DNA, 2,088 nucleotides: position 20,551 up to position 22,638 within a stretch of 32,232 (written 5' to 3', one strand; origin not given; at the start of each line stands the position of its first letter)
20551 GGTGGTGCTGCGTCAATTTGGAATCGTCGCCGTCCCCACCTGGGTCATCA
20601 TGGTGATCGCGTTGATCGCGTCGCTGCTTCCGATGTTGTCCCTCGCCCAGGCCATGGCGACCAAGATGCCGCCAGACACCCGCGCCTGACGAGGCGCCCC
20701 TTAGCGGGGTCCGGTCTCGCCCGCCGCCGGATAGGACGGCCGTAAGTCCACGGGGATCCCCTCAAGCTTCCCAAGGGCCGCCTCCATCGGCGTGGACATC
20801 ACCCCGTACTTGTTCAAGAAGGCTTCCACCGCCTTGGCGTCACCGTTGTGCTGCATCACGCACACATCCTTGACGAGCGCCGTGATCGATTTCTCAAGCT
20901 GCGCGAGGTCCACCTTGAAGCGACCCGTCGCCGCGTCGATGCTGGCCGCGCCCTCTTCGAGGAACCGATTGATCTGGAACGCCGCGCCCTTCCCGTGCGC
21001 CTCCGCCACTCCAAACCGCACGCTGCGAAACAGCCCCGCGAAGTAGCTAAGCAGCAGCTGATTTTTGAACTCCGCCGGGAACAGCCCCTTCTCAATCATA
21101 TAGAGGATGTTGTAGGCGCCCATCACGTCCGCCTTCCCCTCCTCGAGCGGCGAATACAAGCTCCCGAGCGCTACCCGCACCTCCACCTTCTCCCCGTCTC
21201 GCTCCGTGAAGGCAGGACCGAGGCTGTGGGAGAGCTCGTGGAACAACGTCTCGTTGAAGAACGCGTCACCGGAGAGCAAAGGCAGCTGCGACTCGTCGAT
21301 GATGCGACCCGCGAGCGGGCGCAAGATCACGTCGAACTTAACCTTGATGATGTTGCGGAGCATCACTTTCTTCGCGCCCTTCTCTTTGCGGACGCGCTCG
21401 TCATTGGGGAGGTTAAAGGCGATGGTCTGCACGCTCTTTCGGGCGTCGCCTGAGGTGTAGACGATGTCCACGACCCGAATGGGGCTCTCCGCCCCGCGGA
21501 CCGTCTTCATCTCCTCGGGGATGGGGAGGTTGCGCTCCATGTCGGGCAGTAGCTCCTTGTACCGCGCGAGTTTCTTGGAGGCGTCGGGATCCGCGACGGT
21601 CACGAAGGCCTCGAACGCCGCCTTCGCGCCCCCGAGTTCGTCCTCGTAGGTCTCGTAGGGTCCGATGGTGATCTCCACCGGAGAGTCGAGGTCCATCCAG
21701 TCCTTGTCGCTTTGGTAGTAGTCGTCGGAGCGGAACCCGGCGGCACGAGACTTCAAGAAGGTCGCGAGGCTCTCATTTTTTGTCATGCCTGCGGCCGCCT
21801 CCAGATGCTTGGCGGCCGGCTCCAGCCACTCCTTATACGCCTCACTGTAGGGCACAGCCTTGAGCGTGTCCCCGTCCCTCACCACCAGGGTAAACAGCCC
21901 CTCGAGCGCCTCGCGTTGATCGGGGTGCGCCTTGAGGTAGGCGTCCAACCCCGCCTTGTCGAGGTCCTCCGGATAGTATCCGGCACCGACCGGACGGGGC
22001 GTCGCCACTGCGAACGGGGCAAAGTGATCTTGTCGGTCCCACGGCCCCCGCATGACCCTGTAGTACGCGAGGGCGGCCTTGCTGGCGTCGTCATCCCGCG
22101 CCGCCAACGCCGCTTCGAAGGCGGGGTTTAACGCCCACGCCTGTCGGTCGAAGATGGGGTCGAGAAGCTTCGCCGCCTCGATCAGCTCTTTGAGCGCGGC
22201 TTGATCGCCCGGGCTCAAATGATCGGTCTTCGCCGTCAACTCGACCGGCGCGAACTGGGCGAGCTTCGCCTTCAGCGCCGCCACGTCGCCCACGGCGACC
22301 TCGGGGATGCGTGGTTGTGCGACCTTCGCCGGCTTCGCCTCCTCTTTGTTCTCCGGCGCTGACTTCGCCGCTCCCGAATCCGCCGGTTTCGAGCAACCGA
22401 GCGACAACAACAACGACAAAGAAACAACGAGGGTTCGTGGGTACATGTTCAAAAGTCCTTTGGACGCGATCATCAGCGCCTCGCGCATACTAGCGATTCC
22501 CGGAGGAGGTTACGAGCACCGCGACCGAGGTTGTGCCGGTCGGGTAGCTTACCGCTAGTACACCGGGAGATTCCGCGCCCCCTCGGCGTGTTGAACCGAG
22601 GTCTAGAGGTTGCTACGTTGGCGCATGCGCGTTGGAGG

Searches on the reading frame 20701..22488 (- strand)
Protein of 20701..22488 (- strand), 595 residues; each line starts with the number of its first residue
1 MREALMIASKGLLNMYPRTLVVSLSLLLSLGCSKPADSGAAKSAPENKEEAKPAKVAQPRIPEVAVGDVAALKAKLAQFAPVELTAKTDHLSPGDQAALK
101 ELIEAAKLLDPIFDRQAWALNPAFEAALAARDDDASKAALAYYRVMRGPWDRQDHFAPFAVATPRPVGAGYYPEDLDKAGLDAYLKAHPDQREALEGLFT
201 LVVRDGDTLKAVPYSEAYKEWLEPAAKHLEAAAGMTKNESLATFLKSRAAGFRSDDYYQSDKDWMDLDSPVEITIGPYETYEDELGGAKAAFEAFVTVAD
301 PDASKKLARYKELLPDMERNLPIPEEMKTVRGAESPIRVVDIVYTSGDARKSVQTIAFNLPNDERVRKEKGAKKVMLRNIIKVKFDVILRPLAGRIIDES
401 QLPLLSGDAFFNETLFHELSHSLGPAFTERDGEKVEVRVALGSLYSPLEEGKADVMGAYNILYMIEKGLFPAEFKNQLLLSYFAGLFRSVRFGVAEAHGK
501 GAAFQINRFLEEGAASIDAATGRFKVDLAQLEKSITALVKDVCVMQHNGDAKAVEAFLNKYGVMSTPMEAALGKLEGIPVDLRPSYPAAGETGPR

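Call 78: search_protein_families(library=pfam, proteins=[window:20701-22488:-], max_evalue=0.001)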
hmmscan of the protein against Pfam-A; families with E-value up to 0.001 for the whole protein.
window:20701-22488:- (595 aa): 1 family
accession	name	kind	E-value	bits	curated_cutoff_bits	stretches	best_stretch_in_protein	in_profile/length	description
PF03571.21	Peptidase_M49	-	6e-14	51.8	21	1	217-430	100-312/548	Peptidase family M49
